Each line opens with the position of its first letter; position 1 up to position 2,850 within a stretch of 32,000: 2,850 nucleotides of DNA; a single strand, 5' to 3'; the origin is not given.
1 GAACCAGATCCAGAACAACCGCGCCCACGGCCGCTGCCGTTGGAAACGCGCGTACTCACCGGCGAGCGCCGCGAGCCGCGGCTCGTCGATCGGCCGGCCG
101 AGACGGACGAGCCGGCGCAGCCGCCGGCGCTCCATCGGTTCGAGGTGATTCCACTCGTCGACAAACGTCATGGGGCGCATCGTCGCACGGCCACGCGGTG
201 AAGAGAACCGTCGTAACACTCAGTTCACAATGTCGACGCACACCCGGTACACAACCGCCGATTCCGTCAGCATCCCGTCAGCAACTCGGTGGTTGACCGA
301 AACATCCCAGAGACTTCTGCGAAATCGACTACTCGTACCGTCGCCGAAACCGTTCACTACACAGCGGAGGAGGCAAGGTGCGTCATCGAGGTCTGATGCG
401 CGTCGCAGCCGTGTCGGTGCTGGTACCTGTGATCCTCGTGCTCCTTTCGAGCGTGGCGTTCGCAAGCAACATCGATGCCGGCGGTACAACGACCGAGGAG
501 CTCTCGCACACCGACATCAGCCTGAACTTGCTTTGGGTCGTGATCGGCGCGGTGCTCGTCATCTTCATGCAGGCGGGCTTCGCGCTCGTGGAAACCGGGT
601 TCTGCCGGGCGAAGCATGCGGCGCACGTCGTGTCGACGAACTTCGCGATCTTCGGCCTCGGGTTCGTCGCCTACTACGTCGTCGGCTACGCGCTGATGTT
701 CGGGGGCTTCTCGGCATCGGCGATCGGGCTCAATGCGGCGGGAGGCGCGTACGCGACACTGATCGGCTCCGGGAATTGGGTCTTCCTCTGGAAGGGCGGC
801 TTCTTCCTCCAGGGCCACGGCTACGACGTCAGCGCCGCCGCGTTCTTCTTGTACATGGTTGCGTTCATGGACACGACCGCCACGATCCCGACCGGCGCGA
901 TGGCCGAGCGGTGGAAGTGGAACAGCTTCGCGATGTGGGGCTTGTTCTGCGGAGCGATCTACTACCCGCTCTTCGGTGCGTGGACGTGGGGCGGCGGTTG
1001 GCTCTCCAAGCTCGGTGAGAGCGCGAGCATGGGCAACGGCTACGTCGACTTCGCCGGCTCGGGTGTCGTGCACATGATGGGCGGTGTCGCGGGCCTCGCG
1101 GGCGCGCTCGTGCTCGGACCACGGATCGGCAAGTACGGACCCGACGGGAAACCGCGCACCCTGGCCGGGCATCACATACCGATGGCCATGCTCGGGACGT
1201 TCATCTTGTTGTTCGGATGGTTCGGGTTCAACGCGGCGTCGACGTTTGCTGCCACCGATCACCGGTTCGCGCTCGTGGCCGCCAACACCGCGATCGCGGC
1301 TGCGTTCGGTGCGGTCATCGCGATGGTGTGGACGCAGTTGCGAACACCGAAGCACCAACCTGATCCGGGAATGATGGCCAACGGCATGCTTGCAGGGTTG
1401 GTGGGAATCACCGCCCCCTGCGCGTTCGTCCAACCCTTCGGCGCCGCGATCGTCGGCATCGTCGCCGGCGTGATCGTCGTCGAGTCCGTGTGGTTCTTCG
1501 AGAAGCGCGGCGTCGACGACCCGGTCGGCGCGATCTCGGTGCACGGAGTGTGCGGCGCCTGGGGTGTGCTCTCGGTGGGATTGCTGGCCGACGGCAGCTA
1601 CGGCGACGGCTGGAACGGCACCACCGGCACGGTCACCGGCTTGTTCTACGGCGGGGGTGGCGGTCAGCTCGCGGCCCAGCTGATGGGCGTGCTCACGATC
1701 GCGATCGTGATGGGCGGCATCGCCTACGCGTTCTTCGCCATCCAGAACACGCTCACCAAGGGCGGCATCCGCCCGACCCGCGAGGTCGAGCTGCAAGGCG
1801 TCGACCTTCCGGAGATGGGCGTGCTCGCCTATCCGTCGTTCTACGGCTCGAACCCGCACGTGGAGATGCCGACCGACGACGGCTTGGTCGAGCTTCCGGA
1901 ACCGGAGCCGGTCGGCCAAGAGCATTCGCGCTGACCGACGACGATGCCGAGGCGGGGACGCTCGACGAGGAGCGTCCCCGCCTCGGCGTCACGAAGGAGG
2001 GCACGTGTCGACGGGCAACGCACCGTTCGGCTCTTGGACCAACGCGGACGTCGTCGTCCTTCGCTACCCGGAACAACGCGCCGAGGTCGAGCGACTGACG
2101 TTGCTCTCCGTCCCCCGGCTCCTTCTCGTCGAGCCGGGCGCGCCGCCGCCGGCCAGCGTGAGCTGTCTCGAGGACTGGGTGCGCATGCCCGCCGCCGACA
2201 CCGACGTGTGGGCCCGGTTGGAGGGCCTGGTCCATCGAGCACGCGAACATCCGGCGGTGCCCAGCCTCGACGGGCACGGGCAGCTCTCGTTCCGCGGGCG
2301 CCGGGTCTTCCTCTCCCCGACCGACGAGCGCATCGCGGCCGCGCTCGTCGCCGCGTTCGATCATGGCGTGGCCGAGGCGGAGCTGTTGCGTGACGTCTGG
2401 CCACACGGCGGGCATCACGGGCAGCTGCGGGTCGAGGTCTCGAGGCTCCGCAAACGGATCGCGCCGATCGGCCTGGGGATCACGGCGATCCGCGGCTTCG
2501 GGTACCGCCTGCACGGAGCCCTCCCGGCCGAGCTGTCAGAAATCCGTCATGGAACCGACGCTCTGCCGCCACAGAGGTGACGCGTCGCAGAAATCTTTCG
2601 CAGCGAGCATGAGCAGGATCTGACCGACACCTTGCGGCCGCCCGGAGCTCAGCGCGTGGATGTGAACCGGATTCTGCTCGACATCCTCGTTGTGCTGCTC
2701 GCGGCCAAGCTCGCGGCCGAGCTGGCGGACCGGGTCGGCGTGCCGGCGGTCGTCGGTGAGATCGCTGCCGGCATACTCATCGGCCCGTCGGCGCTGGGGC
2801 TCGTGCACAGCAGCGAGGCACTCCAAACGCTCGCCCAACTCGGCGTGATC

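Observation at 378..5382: amt operon in which glnK is replaced by an OmpR-type protein and glnD by an antiporter::pseudo-GlnD fusion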

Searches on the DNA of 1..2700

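Call 90: search_rna_families(source=window, start=1, end=2700, threshold=evalue, max_evalue=1)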
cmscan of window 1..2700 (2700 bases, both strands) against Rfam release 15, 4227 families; matches with E-value up to 1: 4.
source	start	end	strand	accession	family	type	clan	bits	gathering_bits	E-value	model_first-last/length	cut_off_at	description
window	1916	2027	-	RF02232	sX13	Gene; sRNA;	-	29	50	0.0063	1-115/115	no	Xanthomonadaceae sRNA sX13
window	1943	1992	-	RF03314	mir-1908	Gene; miRNA;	-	27.6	82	0.27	1-73/73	no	mir-1908 microRNA precursor family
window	1236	1336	+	RF03773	mir-978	Gene; miRNA;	-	23.5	100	0.17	1-86/86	no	mir-978 microRNA precursor family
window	1943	1991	+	RF04168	MIR839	Gene; miRNA;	-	21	200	0.34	1-267/267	no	MIR839 microRNA precursor family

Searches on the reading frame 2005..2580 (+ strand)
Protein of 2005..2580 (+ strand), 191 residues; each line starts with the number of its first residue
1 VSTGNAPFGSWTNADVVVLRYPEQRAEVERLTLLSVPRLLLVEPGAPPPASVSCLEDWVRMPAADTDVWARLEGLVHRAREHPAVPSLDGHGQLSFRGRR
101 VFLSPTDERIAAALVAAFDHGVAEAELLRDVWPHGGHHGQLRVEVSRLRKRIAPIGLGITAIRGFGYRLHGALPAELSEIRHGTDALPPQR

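Call 3: search_protein_families(library=pfam, proteins=[window:2005-2580:+], max_evalue=0.1)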
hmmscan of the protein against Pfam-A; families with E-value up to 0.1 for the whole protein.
window:2005-2580:+ (191 aa): 1 family
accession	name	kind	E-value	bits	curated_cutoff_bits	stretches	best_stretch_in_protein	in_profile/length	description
PF00486.34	Trans_reg_C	-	3.3e-07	30.7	26.2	1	98-169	1-77/77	Transcriptional regulatory protein, C terminal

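Call 4: search_protein_families(library=ncbifam, proteins=[window:2005-2580:+], max_evalue=0.1)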
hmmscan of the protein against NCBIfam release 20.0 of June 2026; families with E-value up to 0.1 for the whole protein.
window:2005-2580:+ (191 aa): 5 families
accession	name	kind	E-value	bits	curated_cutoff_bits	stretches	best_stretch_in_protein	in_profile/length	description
NF041733.1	resp_reg_CseB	equivalog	8.6e-08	31.8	350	1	95-170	152-227/228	two-component system response regulator CseB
NF053854.1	RespRegPhoBBctds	equivalog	8.2e-05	22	270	1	94-169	147-224/225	two-component system response regulator PhoB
NF012023.0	PRK15479.1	equivalog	0.0018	17.8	337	1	73-170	120-218/224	transcriptional regulator TctD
TIGR02154.1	PhoB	equivalog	0.0025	17.1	296.2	1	56-169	100-225/226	phosphate regulon transcriptional regulator PhoB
NF033118.1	vanR-O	exception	0.0066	15.9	505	1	97-170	147-221/233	vancomycin resistance response regulator transcription factor VanR-O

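Call 41: find_homologous_proteins(query=window:2005-2580:+)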
Query window:2005-2580:+ (191 aa): 172 proteins with E <= 0.001 among 2305 candidates; the best 120 are listed.
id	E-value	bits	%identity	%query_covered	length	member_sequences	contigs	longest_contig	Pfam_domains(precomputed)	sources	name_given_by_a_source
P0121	8.9e-123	425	100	100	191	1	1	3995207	PF00486.35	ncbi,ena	-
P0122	3.8e-87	309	77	99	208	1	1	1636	PF00486.35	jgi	jgi:two-component system, OmpR family, response regulator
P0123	1.1e-86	308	79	95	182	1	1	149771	PF00486.35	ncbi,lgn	-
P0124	1.4e-72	262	69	91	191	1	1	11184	PF00486.35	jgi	jgi:Transcriptional regulatory protein, C terminal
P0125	8.4e-67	243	69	90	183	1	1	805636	PF00486.35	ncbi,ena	-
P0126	8.7e-64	233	63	92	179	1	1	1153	PF00486.35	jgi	jgi:hypothetical protein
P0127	4.0e-63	231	64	92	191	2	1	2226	PF00486.35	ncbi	-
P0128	8.6e-62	226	65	87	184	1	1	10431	PF00486.35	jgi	jgi:hypothetical protein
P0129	4.2e-61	224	65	87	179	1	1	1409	PF00486.35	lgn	-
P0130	5.9e-61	224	65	83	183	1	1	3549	PF00486.35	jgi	jgi:hypothetical protein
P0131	1.1e-58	216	60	88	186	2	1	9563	PF00486.35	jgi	jgi:two-component system, OmpR family, response regulator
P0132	8.5e-58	213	61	91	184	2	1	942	PF00486.35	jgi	-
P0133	1.5e-57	213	61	88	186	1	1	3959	PF00486.35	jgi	jgi:two-component system, OmpR family, response regulator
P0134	6.1e-57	211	62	89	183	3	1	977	PF00486.35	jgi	jgi:hypothetical protein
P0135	7.9e-57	210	62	88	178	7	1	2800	PF00486.35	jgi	jgi:hypothetical protein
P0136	3.1e-56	208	64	82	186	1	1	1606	PF00486.35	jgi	jgi:hypothetical protein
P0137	5.2e-56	207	66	81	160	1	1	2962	PF00486.35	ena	-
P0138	1.7e-55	206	56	90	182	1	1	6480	PF00486.35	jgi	jgi:two-component system, OmpR family, response regulator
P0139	1.8e-55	206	59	90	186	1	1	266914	PF00486.35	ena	-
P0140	7.0e-55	204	58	90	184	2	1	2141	PF00486.35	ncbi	-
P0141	2.2e-54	202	57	86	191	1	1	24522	PF00486.35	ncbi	-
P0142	3.3e-54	202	56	86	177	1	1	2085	PF00486.35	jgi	jgi:DNA-binding response OmpR family regulator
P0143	7.3e-54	200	61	83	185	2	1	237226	PF00486.35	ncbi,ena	-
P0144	1.1e-53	200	58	86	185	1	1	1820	PF00486.35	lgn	-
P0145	1.4e-53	200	56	90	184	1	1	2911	PF00486.35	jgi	jgi:hypothetical protein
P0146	2.0e-53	199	61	79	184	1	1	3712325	PF00486.35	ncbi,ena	-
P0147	3.0e-53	198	58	83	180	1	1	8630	PF00486.35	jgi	jgi:hypothetical protein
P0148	3.5e-53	198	56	91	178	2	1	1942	PF00486.35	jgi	jgi:hypothetical protein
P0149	3.7e-53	198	61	82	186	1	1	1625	PF00486.35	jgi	jgi:DNA-binding response OmpR family regulator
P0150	4.0e-53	198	58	86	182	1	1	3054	PF00486.35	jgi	jgi:hypothetical protein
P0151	6.4e-53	197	63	84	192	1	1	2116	PF00486.35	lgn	-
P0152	6.4e-53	197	61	82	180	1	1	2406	PF00486.35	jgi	jgi:Transcriptional regulatory protein, C terminal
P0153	1.7e-52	196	60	83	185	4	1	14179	PF00486.35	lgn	-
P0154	7.3e-52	194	58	89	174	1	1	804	PF00486.35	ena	-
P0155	1.8e-51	193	58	84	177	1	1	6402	PF00486.35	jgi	jgi:two-component system OmpR family response regulator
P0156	1.9e-51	193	56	93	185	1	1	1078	PF00486.35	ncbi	-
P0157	2.1e-51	192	59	83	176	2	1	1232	PF00486.35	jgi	jgi:hypothetical protein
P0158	2.7e-51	192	57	86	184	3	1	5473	PF00486.35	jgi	jgi:hypothetical protein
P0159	2.8e-51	192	55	89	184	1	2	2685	PF00486.35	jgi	jgi:DNA-binding winged helix-turn-helix (wHTH) protein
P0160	2.9e-51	192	57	87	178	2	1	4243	PF00486.35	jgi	jgi:hypothetical protein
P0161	5.3e-51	191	58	84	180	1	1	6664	PF00486.35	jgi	jgi:hypothetical protein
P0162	7.2e-51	191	56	90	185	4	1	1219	PF00486.35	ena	-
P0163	1.1e-50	190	55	91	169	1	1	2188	PF00486.35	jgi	jgi:two-component system OmpR family response regulator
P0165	2.5e-50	189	54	88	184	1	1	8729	PF00486.35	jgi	jgi:hypothetical protein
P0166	2.8e-50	189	56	82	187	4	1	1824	PF00486.35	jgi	-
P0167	3.3e-50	189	55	90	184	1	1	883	PF00486.35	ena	-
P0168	4.8e-50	188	57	83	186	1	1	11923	PF00486.35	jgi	jgi:Transcriptional regulatory protein, C terminal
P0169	5.4e-50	188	59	83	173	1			PF00486.35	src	-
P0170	7.4e-50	187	58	84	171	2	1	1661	PF00486.35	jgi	jgi:DNA-binding response OmpR family regulator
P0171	9.4e-50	187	58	83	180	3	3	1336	PF00486.35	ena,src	-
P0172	2.5e-49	186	52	89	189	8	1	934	PF00486.35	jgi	jgi:hypothetical protein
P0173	3.1e-49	185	55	91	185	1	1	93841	PF00486.35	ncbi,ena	-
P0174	4.2e-49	185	57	83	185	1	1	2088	PF00486.35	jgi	jgi:two-component system, OmpR family, response regulator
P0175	4.2e-49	185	56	81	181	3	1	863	PF00486.35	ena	-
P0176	1.0e-48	184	57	84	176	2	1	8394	PF00486.35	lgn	-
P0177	1.6e-48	183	54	88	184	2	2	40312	PF00486.35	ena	-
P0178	2.7e-48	182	81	55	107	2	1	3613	PF00486.35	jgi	jgi:DNA-binding response OmpR family regulator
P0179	4.3e-48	182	57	82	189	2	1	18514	PF00486.35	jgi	jgi:Transcriptional regulatory protein, C terminal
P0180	4.5e-48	182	55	88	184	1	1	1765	PF00486.35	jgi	jgi:hypothetical protein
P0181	4.6e-48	182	55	82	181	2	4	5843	PF00486.35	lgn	-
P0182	5.1e-48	181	54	88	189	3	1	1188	PF00486.35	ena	-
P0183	5.7e-48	181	57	82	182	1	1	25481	PF00486.35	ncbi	-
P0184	5.9e-48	181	55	89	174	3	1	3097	PF00486.35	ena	-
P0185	6.0e-48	181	57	82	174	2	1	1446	PF00486.35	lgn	-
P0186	6.6e-48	181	53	91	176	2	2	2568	PF00486.35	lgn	-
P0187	1.2e-47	180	55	87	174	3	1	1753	PF00486.35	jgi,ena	-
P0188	1.9e-47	180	56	82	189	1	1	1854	PF00486.35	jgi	jgi:hypothetical protein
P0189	2.1e-47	179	55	87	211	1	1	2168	PF00486.35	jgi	jgi:hypothetical protein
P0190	2.6e-47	179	51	90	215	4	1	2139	PF00486.35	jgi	jgi:hypothetical protein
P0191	2.8e-47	179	57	82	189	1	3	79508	PF00486.35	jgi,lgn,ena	-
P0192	3.1e-47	179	55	82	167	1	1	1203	PF00486.35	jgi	jgi:DNA-binding response OmpR family regulator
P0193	4.4e-47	178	54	84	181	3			PF00486.35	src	-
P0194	4.6e-47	178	58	82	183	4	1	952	PF00486.35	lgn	-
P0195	2.3e-46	176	56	81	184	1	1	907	PF00486.35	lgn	-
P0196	3.4e-46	175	54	87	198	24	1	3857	PF00486.35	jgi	-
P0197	1.4e-45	173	54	82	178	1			PF00486.35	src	-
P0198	4.0e-45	172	55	88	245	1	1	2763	PF00486.35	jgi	jgi:hypothetical protein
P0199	5.9e-45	171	53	86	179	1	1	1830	PF00486.35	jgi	jgi:hypothetical protein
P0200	2.0e-44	170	53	84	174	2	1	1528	PF00486.35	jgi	-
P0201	5.2e-44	168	54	80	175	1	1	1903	PF00486.35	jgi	jgi:Transcriptional regulatory protein, C terminal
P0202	6.5e-44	168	53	92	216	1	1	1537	PF00486.35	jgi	jgi:DNA-binding winged helix-turn-helix (wHTH) protein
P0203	8.8e-44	168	51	90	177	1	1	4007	PF00486.35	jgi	jgi:two-component system OmpR family response regulator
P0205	1.3e-43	167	54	80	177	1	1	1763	PF00486.35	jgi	jgi:two-component system, OmpR family, response regulator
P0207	1.2e-42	164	55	81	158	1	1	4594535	PF00486.35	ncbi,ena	-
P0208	1.7e-42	163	54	80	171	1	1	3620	PF00486.35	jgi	jgi:DNA-binding response OmpR family regulator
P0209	5.6e-42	162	52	83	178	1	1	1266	PF00486.35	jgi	jgi:hypothetical protein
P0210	2.9e-41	159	52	85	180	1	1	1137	PF00486.35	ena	-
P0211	3.0e-40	156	63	61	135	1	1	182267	PF00486.35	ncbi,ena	-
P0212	4.4e-40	156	53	83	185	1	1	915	PF00486.35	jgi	jgi:DNA-binding winged helix-turn-helix (wHTH) protein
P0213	1.2e-39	154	56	70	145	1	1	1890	PF00486.35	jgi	jgi:DNA-binding response OmpR family regulator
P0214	4.6e-39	152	49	83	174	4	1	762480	PF00486.35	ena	-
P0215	3.1e-38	149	50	83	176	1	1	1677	PF00486.35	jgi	-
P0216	1.3e-37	148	46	87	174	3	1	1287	PF00486.35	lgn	-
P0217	2.2e-37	147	53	82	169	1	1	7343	PF00486.35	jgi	-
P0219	4.5e-33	133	48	80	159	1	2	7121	PF00486.35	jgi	-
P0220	5.3e-31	126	45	83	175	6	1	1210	PF00486.35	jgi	jgi:hypothetical protein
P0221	1.0e-30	125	45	82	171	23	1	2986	PF00486.35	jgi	jgi:two-component system OmpR family response regulator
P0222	1.5e-30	124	47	80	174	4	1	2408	PF00486.35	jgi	jgi:DNA-binding response OmpR family regulator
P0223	2.9e-30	123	47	84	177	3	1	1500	PF00486.35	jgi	jgi:hypothetical protein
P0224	5.5e-30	123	46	83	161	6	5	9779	PF00486.35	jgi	jgi:DNA-binding response OmpR family regulator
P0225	5.7e-30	123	44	82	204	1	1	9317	PF00486.35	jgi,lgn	jgi:hypothetical protein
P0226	9.0e-30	122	47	83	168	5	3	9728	PF00486.35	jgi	jgi:DNA-binding response OmpR family regulator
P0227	1.4e-29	121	47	82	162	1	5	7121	PF00486.35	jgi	jgi:DNA-binding response OmpR family regulator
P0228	2.1e-29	121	48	83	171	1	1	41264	PF00486.35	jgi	jgi:two-component system, OmpR family, response regulator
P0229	2.2e-29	121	44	83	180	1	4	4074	PF00486.35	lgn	-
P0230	2.3e-29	121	44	82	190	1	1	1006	PF00486.35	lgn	-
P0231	3.1e-29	120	45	82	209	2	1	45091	PF00486.35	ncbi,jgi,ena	-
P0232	3.5e-29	120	44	86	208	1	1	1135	PF00486.35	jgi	jgi:hypothetical protein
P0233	8.2e-29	119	46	86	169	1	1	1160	PF00486.35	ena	-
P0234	8.4e-29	119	46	83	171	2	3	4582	PF00486.35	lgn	-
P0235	2.4e-28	117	46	90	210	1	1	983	PF00486.35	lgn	-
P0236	2.7e-28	117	42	81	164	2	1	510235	PF00486.35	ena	-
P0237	3.0e-28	117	44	84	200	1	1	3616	PF00486.35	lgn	-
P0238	3.7e-28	117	46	82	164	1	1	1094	PF00486.35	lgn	-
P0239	5.7e-28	116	45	84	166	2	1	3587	PF00486.35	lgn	-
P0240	6.3e-28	116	44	82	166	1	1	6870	PF00486.35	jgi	jgi:DNA-binding response OmpR family regulator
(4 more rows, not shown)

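Call 54: predict_structure(alignment_id=A4)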
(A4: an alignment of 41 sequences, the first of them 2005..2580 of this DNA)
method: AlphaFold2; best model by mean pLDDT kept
length: 191 residues; sequences in the alignment: 41
mean_pLDDT: 87.6   pTM: 0.66
mean pLDDT of the five models: 87.6, 86.9, 86.7, 86.7, 85.8
residues with pLDDT >= 90: 133; 70-90: 27; 50-70: 25; < 50: 6
segments of 3 or more residues with pLDDT < 50: 1-5
pLDDT, mean of each block of 10 residues (from residue 1): 47 77 95 89 96 92 97 90 84 92 98 96 98 95 98 95 97 67 62 79
secondary structure, 60 per line:
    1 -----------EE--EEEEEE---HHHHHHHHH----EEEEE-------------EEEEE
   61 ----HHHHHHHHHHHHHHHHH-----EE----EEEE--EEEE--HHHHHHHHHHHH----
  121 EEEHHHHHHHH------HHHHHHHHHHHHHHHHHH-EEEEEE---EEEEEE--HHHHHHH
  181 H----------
elements in order: E16-21 H25-33 E38-42 E56-60 H65-81 E93-96 E99-102 H105-116 E121-123 H124-131 H138-155 E157-162 E166-171 H174-181

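Call 58: fold_search(model_id=the predicted structure, library=pdb)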
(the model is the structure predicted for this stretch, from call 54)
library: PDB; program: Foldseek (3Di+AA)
matches with E <= 10: 725; with E <= 0.001: 104
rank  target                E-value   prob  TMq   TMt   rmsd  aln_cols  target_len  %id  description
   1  3r0j_B                3.3e-09  1.00  0.40  0.35  15.1       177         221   24  Structure of PhoP from Mycobacterium tuberculosis (released 2011-07-13)
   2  5ed4_E                1.9e-08  1.00  0.41  0.35  17.3       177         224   25  Structure of a PhoP-DNA complex (released 2016-04-27)
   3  5ed4_B                2.3e-08  1.00  0.41  0.37  16.9       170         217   24  Structure of a PhoP-DNA complex (released 2016-04-27)
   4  7lz9                  2.3e-08  1.00  0.35  0.33  11.8       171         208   26  Inactive form of VanR from S. coelicolor (released 2021-07-14)
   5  9dvt_S                2.6e-08  1.00  0.41  0.34  14.4       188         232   20  Cryo-EM structure of RpaA bound to PkaiBC DNA and the CTD of the alpha subunit of RNAP from the cyanobacterium Synecho (released 2025-10-15)
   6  5ed4_F                2.9e-08  1.00  0.40  0.36  17.2       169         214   25  Structure of a PhoP-DNA complex (released 2016-04-27)
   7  7lza                  3.6e-08  1.00  0.37  0.32  13.2       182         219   25  Activated form of VanR from S. coelicolor (released 2021-07-14)
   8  5ed4_A                4.9e-08  1.00  0.37  0.32  16.9       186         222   24  Structure of a PhoP-DNA complex (released 2016-04-27)
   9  7e1b_F                1.0e-07  1.00  0.38  0.35  13.0       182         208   21  Crystal structure of VbrR-DNA complex (released 2022-02-09)
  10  9dvt_R                1.6e-07  1.00  0.41  0.33   9.2       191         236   20  Cryo-EM structure of RpaA bound to PkaiBC DNA and the CTD of the alpha subunit of RNAP from the cyanobacterium Synecho (released 2025-10-15)
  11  1ys6_A                1.9e-07  1.00  0.38  0.32  16.6       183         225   20  Crystal structure of the response regulatory protein PrrA from Mycobacterium Tuberculosis (released 2006-02-07)
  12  3r0j_A                2.0e-07  1.00  0.41  0.35  15.6       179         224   23  Structure of PhoP from Mycobacterium tuberculosis (released 2011-07-13)
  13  7e1b_B                2.5e-07  1.00  0.32  0.30  12.9       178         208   22  Crystal structure of VbrR-DNA complex (released 2022-02-09)
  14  5dcm_A                2.8e-07  1.00  0.41  0.76   2.5        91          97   34  Structure of a lantibiotic response regulator: C-terminal domain of the nisin resistance regulator NsrR (released 2016-07-06)
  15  1ys7_A                2.8e-07  1.00  0.41  0.35  17.1       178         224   21  Crystal structure of the response regulator protein prrA complexed with Mg2+ (released 2006-02-07)
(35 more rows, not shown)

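Call 77: search_solved_structures(query=A4, max_evalue=0.001)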
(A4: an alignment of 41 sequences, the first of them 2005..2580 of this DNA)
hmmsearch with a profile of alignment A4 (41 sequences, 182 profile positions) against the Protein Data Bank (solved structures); distinct sequences matched with E-value up to 0.001: 61 (the best 60 are shown).
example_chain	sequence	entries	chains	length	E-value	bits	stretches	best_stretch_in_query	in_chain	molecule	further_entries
5dcl_A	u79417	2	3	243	4.3e-18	68.5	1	57-177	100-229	PhoB family transcriptional regulator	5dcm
5dcm_B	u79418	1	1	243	4.7e-18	68.3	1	57-176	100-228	PhoB family transcriptional regulator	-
7lz9_A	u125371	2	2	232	8e-12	48.1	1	54-175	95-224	Putative two-component system response regulator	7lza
7e1b_A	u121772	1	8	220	1.7e-10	43.7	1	34-170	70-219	DNA-binding response regulator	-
4b09_A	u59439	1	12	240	3.2e-10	42.8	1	56-172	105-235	TRANSCRIPTIONAL REGULATORY PROTEIN BAER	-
1kgs_A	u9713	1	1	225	6.3e-10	41.9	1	56-169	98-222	DNA BINDING RESPONSE REGULATOR D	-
7e1d_B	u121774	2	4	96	1.9e-09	40.3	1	93-170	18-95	DNA-binding response regulator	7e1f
4s04_A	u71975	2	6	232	2.2e-09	40.1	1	33-177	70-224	DNA-binding transcriptional regulator BasR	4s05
7e92_A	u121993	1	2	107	2.3e-09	40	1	93-170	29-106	DNA-binding response regulator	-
8jo2_H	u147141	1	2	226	4.1e-09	39.2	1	33-175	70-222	DNA-binding transcriptional regulator BasR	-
2oqr_A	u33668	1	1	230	7.4e-09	38.4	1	55-170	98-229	Sensory transduction protein regX3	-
8hig_A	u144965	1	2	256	8.4e-09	38.2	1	14-173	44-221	DNA-binding response OmpR family regulator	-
9dvt_R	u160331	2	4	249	9.9e-09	38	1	33-176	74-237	DNA-binding dual master transcriptional regulator RpaA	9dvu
3q9v_A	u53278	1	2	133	1.1e-08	37.8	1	93-170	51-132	DNA-binding response regulator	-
3t72_A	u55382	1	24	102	4.7e-08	35.8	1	101-171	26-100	Phosphate regulon transcriptional regulatory protein phoB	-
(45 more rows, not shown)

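Call 87: find_encoding_contigs(protein=P0121, flank=10000, max_places=2)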
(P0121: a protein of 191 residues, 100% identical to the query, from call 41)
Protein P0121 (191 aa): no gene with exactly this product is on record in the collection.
